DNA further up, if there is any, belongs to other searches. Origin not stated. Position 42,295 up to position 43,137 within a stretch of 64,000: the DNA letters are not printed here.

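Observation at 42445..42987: Orphan low-G+C cassette encoding a helical plus glycine-zipper membrane protein of unknown function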

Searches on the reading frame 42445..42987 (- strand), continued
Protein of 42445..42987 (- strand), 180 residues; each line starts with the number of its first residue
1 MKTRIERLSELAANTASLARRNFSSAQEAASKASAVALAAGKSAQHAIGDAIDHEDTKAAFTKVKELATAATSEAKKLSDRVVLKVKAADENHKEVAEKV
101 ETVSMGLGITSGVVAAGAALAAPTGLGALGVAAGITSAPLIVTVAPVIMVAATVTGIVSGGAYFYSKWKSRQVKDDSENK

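Call 53: list_cluster_members(proteins=[P0074, P0072, P0117, P0111, P0040, P0064])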
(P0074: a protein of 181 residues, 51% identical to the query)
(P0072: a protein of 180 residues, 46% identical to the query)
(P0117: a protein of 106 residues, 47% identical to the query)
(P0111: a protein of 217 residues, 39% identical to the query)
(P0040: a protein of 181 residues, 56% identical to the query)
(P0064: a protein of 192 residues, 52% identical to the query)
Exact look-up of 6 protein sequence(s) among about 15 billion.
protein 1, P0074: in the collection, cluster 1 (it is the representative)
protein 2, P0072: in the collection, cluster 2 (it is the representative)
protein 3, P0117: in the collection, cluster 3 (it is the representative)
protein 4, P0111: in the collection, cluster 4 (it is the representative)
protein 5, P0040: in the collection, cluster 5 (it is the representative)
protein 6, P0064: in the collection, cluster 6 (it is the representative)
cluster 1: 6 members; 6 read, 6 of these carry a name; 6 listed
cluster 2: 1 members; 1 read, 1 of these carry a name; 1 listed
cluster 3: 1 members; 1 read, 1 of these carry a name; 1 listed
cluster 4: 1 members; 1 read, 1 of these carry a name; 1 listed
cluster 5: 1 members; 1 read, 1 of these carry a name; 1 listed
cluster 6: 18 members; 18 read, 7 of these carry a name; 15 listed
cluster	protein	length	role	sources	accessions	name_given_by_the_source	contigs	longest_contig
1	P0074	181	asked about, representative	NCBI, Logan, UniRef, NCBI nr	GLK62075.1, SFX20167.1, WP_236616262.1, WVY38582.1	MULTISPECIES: hypothetical protein [Azotobacter] | hypothetical protein n=1 Tax=Azotobacter TaxID=352 RepID=UPI000921030C | hypothetical protein [Azotobacter vinelandii]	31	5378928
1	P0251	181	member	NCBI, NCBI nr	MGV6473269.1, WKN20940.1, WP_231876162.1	hypothetical protein [Azotobacter vinelandii]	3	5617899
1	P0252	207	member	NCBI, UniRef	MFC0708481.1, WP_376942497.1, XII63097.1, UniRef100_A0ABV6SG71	hypothetical protein [Azorhizophilus paspali] | Uncharacterized protein n=1 Tax=Azorhizophilus paspali TaxID=69963 RepID=A0ABV6SG71_AZOPA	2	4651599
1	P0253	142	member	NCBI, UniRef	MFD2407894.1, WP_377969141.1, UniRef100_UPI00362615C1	hypothetical protein ACFSVK_22645 [Azorhizophilus paspali] | hypothetical protein n=1 Tax=Azorhizophilus paspali TaxID=69963 RepID=UPI00362615C1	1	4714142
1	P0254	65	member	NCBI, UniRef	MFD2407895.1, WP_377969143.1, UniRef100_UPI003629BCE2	hypothetical protein ACFSVK_22650 [Azorhizophilus paspali] | hypothetical protein n=1 Tax=Azorhizophilus paspali TaxID=69963 RepID=UPI003629BCE2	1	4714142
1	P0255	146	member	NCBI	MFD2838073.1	hypothetical protein ACFS3C_20395 [Azotobacter vinelandii]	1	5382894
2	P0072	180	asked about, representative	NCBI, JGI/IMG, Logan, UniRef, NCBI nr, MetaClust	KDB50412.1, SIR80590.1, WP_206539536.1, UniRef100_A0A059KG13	hypothetical protein X805_39980 [Sphaerotilus natans subsp. natans DSM 6575] | hypothetical protein | Uncharacterized protein n=1 Tax=Sphaerotilus natans subsp. natans DSM 6575 TaxID=1286631 ...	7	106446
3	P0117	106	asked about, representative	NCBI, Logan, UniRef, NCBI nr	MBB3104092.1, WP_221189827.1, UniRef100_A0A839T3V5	hypothetical protein [Azomonas macrocytogenes] | Uncharacterized protein n=1 Tax=Azomonas macrocytogenes TaxID=69962 RepID=A0A839T3V5_AZOMA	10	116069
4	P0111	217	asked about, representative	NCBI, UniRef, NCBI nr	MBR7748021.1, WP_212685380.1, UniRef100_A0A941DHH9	hypothetical protein [Undibacterium baiyunense] | Uncharacterized protein n=1 Tax=Undibacterium baiyunense TaxID=2828731 ...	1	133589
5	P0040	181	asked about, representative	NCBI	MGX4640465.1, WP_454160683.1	hypothetical protein [Massilia sp. SYSU DXS3249]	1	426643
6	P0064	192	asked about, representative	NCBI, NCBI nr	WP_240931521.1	hypothetical protein [Azotobacter chroococcum]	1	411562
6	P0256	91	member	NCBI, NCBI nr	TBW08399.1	hypothetical protein E0E50_14300 [Azotobacter chroococcum subsp. isscasi]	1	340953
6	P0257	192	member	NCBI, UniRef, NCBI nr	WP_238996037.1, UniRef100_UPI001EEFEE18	hypothetical protein [Azotobacter chroococcum] | hypothetical protein n=1 Tax=Azotobacter chroococcum TaxID=353 RepID=UPI001EEFEE18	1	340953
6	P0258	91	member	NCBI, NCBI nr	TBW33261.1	hypothetical protein E0E54_16860 [Azotobacter chroococcum]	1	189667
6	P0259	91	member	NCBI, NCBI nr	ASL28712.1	hypothetical protein ACG10_15645 [Azotobacter chroococcum]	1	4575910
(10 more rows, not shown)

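Call 54: search_protein_families(library=ncbifam, proteins=[L015:2698-4227:+, L015:4227-4949:+, L012:4472-5944:+, L012:6540-7310:+, L027:3758-5221:+, L027:5221-5943:+, L015:5724-6491:+, L027:6452-7033:+], max_evalue=1e-10)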
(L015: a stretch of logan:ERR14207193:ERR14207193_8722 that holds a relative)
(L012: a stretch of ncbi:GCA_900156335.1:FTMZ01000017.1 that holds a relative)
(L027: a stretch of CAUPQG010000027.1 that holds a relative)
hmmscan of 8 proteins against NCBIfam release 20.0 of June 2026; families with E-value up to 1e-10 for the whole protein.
L015:2698-4227:+ (510 aa): 53 families (the best 25 are shown)
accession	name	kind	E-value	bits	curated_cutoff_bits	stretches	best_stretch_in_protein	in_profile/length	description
NF012163.2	BaeS_SmeS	equivalog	4.2e-91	306.1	500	1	6-499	2-457/457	sensor histidine kinase efflux regulator BaeS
NF007837.0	PRK10549.1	equivalog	4.3e-79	266.4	603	1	9-503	8-461/466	envelope stress sensor histidine kinase BaeS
NF012226.0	AdeS_HK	equivalog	6e-49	167.1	500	1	209-489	68-343/353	two-component sensor histidine kinase AdeS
TIGR01386.1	cztS_silS_copS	subfamily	5e-47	160.9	292.55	1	193-496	155-454/457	heavy metal sensor histidine kinase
NF007004.0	PRK09467.1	equivalog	5.8e-47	160.5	415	1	198-501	152-437/440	two-component system sensor histidine kinase EnvZ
NF033092.0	HK_WalK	equivalog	9.5e-47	159.8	725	1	272-500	366-594/594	cell wall metabolism sensor histidine kinase WalK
NF007007.0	PRK09470.1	equivalog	3.2e-41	141.7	486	1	212-501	178-460/463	envelope stress sensor histidine kinase CpxA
NF046044.1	PnpS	equivalog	6.7e-41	140.6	400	1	260-499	156-390/390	two-component system histidine kinase PnpS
NF007898.0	PRK10604.1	equivalog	1.2e-39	136.7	478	1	218-503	153-426/433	two-component system sensor histidine kinase RstB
TIGR02966.1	phoR_proteo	equivalog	1.2e-39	136.3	334.2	1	269-487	105-322/333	phosphate regulon sensor histidine kinase PhoR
NF008312.0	PRK11100.1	equivalog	3.5e-36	125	356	1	194-500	174-474/477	two-component system sensor histidine kinase CreC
NF040691.1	MtrAB_MtrB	equivalog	5e-35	121.5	450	1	200-503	186-495/507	MtrAB system histidine kinase MtrB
NF007345.0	PRK09835.1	subfamily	1.3e-31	109.7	423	1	255-491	239-472/482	Cu(+)/Ag(+) sensor histidine kinase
NF041735.1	hist_kin_RppB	equivalog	7.9e-31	107.3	400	1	282-499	220-438/438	two-component system sensor histidine kinase RppB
NF033093.1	HK_VicK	exception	9e-30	103.7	680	1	268-503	199-438/448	cell wall metabolism sensor histidine kinase VicK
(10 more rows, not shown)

L015:4227-4949:+ (241 aa): 59 families (the best 25 are shown)
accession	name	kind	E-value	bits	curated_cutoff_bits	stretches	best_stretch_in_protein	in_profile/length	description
NF007982.1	PRK10710.1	equivalog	4.7e-83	278.3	380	1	1-240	1-229/235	envelope stress response regulator BaeR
NF008296.0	PRK11083.1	equivalog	7.7e-68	228.3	273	1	7-240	3-227/228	two-component system response regulator CreB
TIGR02154.1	PhoB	equivalog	1.6e-60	204.3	296.2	1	7-239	2-226/226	phosphate regulon transcriptional regulator PhoB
NF040689.1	MtrAB_MtrA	equivalog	6.5e-60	202.2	300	1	10-237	1-217/219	MtrAB system response regulator MtrA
NF045944.1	ResRegRpaBCyano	equivalog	2.8e-54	183.9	330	1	11-238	1-227/229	response regulator transcription factor RpaB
NF041733.1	resp_reg_CseB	equivalog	6.1e-52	176.3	350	1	9-238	2-226/228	two-component system response regulator CseB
NF007005.1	PRK09468.1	equivalog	3.5e-50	170.7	331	1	7-238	3-231/237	osmolarity response regulator transcription factor OmpR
NF012227.0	AdeR_RR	equivalog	7.2e-48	163.1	340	1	7-239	11-237/239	efflux system response regulator transcription factor AdeR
NF040534.1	resp_reg_YycF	equivalog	1.8e-47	161.6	340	1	9-237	2-226/231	response regulator YycF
NF033117.2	vanR_ACDEGLN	exception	1.9e-47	161.7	350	1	10-239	1-226/226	VanR-ABDEGLN family response regulator transcription factor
NF053854.1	RespRegPhoBBctds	equivalog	7.1e-46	156.4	270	1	10-239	1-225/225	two-component system response regulator PhoB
NF008199.0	PRK10955.1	equivalog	3e-45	155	341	1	9-220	3-210/232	envelope stress response regulator transcription factor CpxR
NF007546.0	PRK10161.1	equivalog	2.4e-44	151.6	471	1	8-239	3-226/229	phosphate response regulator transcription factor PhoB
NF008034.0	PRK10766.1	equivalog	8.2e-44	149.8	275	1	8-238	3-226/231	two-component system response regulator TorR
NF041209.1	resp_regPieR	equivalog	9.5e-42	143.2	450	1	10-239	3-228/231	two component system response regulator PieR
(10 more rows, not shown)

L012:4472-5944:+ (491 aa): 68 families (the best 25 are shown)
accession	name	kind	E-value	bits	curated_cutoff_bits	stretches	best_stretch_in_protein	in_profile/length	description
NF012163.2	BaeS_SmeS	equivalog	3.2e-142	474.7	500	1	15-482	2-457/457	sensor histidine kinase efflux regulator BaeS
NF007837.0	PRK10549.1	equivalog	1.3e-138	462.6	603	1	15-486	5-461/466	envelope stress sensor histidine kinase BaeS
NF033092.0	HK_WalK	equivalog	2.1e-59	201.6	725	2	252-483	366-594/594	cell wall metabolism sensor histidine kinase WalK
TIGR01386.1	cztS_silS_copS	subfamily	5.6e-53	180.5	292.55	1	173-473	155-448/457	heavy metal sensor histidine kinase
NF040691.1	MtrAB_MtrB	equivalog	7.6e-52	177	450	1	181-486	186-495/507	MtrAB system histidine kinase MtrB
NF046044.1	PnpS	equivalog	1.5e-49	169.1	400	1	251-482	163-390/390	two-component system histidine kinase PnpS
NF012226.0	AdeS_HK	equivalog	5e-49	167.4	500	1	185-468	63-339/353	two-component sensor histidine kinase AdeS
TIGR02966.1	phoR_proteo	equivalog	1.5e-47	162.2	334.2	1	250-470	106-322/333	phosphate regulon sensor histidine kinase PhoR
NF007898.0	PRK10604.1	equivalog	5.9e-44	150.9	478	1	184-486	139-426/433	two-component system sensor histidine kinase RstB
NF045900.1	HisKinCpxALeg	equivalog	7.5e-41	140.3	800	1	188-483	158-451/451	two-component system sensor histidine kinase CpxA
NF007007.0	PRK09470.1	equivalog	5.4e-40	137.7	486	1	189-486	175-462/463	envelope stress sensor histidine kinase CpxA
NF041210.1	his_kin_PieS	equivalog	2.3e-38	132.4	850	1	157-485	146-472/474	two component system sensor histidine kinase PieS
NF007345.0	PRK09835.1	subfamily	2.5e-38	131.9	423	1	185-470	189-468/482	Cu(+)/Ag(+) sensor histidine kinase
NF041735.1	hist_kin_RppB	equivalog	5.2e-38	131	400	1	262-481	220-437/438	two-component system sensor histidine kinase RppB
NF008312.0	PRK11100.1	equivalog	1.5e-37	129.6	356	1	172-484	176-475/477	two-component system sensor histidine kinase CreC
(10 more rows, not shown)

L012:6540-7310:+ (257 aa): 54 families (the best 25 are shown)
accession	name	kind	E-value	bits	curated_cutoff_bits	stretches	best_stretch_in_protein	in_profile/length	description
NF007982.1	PRK10710.1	equivalog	2.5e-92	308.7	380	1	9-245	8-229/235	envelope stress response regulator BaeR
NF008296.0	PRK11083.1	equivalog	4.2e-67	225.9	273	1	10-244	5-226/228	two-component system response regulator CreB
TIGR02154.1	PhoB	equivalog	9.1e-62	208.3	296.2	1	10-244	4-226/226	phosphate regulon transcriptional regulator PhoB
NF040689.1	MtrAB_MtrA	equivalog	2.7e-60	203.4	300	1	11-242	1-217/219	MtrAB system response regulator MtrA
NF045944.1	ResRegRpaBCyano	equivalog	1e-52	178.8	330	1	12-243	1-227/229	response regulator transcription factor RpaB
NF041733.1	resp_reg_CseB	equivalog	2.2e-52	177.7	350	1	11-243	3-226/228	two-component system response regulator CseB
NF007005.1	PRK09468.1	equivalog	6e-51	173.2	331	1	10-245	5-233/237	osmolarity response regulator transcription factor OmpR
NF033117.2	vanR_ACDEGLN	exception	4.1e-50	170.5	350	1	11-244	1-226/226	VanR-ABDEGLN family response regulator transcription factor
NF040534.1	resp_reg_YycF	equivalog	5.4e-49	166.5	340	1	11-242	3-226/231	response regulator YycF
NF053854.1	RespRegPhoBBctds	equivalog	1.6e-46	158.5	270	1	11-244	1-225/225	two-component system response regulator PhoB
NF008199.0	PRK10955.1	equivalog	8.3e-46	156.8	341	1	11-241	4-226/232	envelope stress response regulator transcription factor CpxR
NF008034.0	PRK10766.1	equivalog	5e-44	150.5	275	1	9-224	3-212/231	two-component system response regulator TorR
NF007546.0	PRK10161.1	equivalog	1.2e-43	149.3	471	1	10-244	4-226/229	phosphate response regulator transcription factor PhoB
NF007977.0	PRK10701.1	equivalog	1.2e-41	142.8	330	1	11-247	4-237/241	two-component system response regulator RstA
NF012227.0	AdeR_RR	equivalog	7.9e-41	140.1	340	1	9-244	12-237/239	efflux system response regulator transcription factor AdeR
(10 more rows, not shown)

L027:3758-5221:+ (488 aa): 52 families (the best 25 are shown)
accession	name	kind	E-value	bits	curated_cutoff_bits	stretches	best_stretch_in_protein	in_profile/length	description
NF012163.2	BaeS_SmeS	equivalog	4.4e-91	306.1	500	1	6-476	2-457/457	sensor histidine kinase efflux regulator BaeS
NF007837.0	PRK10549.1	equivalog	2.8e-79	267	603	1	6-481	5-462/466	envelope stress sensor histidine kinase BaeS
NF012226.0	AdeS_HK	equivalog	4.2e-48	164.3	500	1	186-467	68-344/353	two-component sensor histidine kinase AdeS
TIGR01386.1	cztS_silS_copS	subfamily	8.1e-48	163.5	292.55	1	170-476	155-457/457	heavy metal sensor histidine kinase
NF033092.0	HK_WalK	equivalog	3.9e-47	161.1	725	1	248-477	365-594/594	cell wall metabolism sensor histidine kinase WalK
NF007004.0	PRK09467.1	equivalog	5e-45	154.1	415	1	176-478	153-437/440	two-component system sensor histidine kinase EnvZ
NF046044.1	PnpS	equivalog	2.5e-41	142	400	1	237-476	156-390/390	two-component system histidine kinase PnpS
NF007007.0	PRK09470.1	equivalog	1.7e-39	136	486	1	193-478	182-460/463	envelope stress sensor histidine kinase CpxA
TIGR02966.1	phoR_proteo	equivalog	4.9e-39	134.3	334.2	1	246-470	105-328/333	phosphate regulon sensor histidine kinase PhoR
NF007898.0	PRK10604.1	equivalog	1.2e-37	130.2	478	1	197-481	155-427/433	two-component system sensor histidine kinase RstB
NF040691.1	MtrAB_MtrB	equivalog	1.8e-34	119.7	450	1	179-478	188-493/507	MtrAB system histidine kinase MtrB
NF008312.0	PRK11100.1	equivalog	4.7e-34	118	356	1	172-477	175-474/477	two-component system sensor histidine kinase CreC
NF041735.1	hist_kin_RppB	equivalog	3.7e-31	108.4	400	1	259-476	220-438/438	two-component system sensor histidine kinase RppB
NF007345.0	PRK09835.1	subfamily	2.3e-30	105.6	423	1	232-476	239-479/482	Cu(+)/Ag(+) sensor histidine kinase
NF033093.1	HK_VicK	exception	8.8e-30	103.7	680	1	245-480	199-438/448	cell wall metabolism sensor histidine kinase VicK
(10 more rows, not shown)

L027:5221-5943:+ (241 aa): 59 families (the best 25 are shown)
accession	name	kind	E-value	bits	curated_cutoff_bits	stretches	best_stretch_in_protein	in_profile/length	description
NF007982.1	PRK10710.1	equivalog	1.8e-82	276.4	380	1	9-241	6-230/235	envelope stress response regulator BaeR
NF008296.0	PRK11083.1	equivalog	6.5e-69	231.8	273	1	10-239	3-226/228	two-component system response regulator CreB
TIGR02154.1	PhoB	equivalog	2.8e-61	206.7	296.2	1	11-239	3-226/226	phosphate regulon transcriptional regulator PhoB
NF040689.1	MtrAB_MtrA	equivalog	1.4e-59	201.2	300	1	13-237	1-217/219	MtrAB system response regulator MtrA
NF045944.1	ResRegRpaBCyano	equivalog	3.9e-53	180.2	330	1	14-238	1-227/229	response regulator transcription factor RpaB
NF041733.1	resp_reg_CseB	equivalog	1.6e-51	174.9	350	1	12-238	2-226/228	two-component system response regulator CseB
NF007005.1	PRK09468.1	equivalog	5e-51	173.4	331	1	10-238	3-231/237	osmolarity response regulator transcription factor OmpR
NF033117.2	vanR_ACDEGLN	exception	2.2e-47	161.5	350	1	13-239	1-226/226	VanR-ABDEGLN family response regulator transcription factor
NF040534.1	resp_reg_YycF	equivalog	8.7e-47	159.3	340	1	12-237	2-226/231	response regulator YycF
NF012227.0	AdeR_RR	equivalog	2e-46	158.4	340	1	10-239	11-237/239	efflux system response regulator transcription factor AdeR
NF053854.1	RespRegPhoBBctds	equivalog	3.8e-46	157.3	270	1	13-239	1-225/225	two-component system response regulator PhoB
NF008199.0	PRK10955.1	equivalog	1e-45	156.5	341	1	11-220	2-210/232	envelope stress response regulator transcription factor CpxR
NF007546.0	PRK10161.1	equivalog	3.2e-44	151.2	471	1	12-239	4-226/229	phosphate response regulator transcription factor PhoB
NF008034.0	PRK10766.1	equivalog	8.1e-43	146.6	275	1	10-237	2-225/231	two-component system response regulator TorR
NF041209.1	resp_regPieR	equivalog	4.9e-42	144.1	450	1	13-239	3-228/231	two component system response regulator PieR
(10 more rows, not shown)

L015:5724-6491:+ (256 aa): 0 families

L027:6452-7033:+ (194 aa): 0 families

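Call 71: find_related_loci(query=A2, collection=metagenome_contigs, flank=3000)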
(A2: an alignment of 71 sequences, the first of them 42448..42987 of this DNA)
Query A2 (180 aa) in metagenome_contigs; peptide patterns used: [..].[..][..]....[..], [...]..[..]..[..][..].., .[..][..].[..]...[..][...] (x = any residue, [..] = any of these).
368 stretches matched a pattern; 81 encode a relative of the query (tblastn E <= 1e-3); the best 80 are kept; 79 distinct loci.
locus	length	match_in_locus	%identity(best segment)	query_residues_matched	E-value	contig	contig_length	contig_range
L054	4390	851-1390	99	1-180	8e-114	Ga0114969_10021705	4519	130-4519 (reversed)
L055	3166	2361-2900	93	1-180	3e-100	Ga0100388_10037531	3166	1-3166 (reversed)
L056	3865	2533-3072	86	1-180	1e-77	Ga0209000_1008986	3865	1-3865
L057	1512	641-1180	83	1-180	7e-77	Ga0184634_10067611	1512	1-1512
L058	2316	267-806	74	1-180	7e-74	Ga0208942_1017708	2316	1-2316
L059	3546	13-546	72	2-178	1e-64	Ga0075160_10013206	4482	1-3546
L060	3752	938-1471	72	2-178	1e-64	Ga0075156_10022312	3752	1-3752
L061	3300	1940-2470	63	4-180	1e-64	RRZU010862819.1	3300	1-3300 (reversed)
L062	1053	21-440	84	41-180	1e-68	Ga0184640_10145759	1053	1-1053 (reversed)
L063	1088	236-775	69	1-180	1e-66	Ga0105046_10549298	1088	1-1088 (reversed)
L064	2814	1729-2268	70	1-180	3e-62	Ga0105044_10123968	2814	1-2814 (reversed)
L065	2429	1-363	76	60-180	8e-41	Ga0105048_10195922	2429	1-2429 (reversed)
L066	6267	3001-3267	73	92-180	1e-40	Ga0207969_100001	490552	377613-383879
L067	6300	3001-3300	70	79-177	5e-40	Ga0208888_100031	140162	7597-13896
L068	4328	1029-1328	70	79-177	5e-40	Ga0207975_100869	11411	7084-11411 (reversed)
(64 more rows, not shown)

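Call 80: search_solved_structures(query=A1, max_evalue=10)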
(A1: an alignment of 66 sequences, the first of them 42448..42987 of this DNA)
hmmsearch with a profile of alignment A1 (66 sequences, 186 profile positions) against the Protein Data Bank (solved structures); distinct sequences matched with E-value up to 10: 19.
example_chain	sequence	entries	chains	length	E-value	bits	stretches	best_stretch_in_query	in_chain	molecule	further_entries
4uos_A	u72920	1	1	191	0.025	17.6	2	2-101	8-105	DESIGNED HELICAL BUNDLE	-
4pr9_A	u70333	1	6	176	0.23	14.4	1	54-115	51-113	Vinculin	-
9qwo_A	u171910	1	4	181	0.25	14.3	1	55-115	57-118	Isoform 1 of Vinculin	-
5l0g_A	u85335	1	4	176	0.27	14.2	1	55-115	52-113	Vinculin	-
5l0h_A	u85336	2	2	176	0.33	14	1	56-115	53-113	Vinculin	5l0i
5l0c_A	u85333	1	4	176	0.37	13.8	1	55-115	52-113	Vinculin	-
3myi_A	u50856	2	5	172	0.41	13.6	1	55-115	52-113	Vinculin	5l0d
5l0j_A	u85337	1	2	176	0.46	13.5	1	20-115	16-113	Vinculin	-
3h2u_A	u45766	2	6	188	0.46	13.5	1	54-115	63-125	Vinculin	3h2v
1rke_B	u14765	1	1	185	0.49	13.4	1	54-115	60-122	VCL protein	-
1qkr_A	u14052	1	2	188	0.49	13.4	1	54-115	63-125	VINCULIN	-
3hjl_A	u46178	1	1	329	0.59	13.1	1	25-101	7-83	Flagellar motor switch protein fliG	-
4tql_A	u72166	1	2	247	0.64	13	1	1-75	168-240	Three helix bundle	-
5l0f_A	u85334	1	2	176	0.69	12.9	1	54-115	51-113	Vinculin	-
8e0o_C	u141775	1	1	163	1.5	11.8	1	5-81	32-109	hetBGL03-15-18c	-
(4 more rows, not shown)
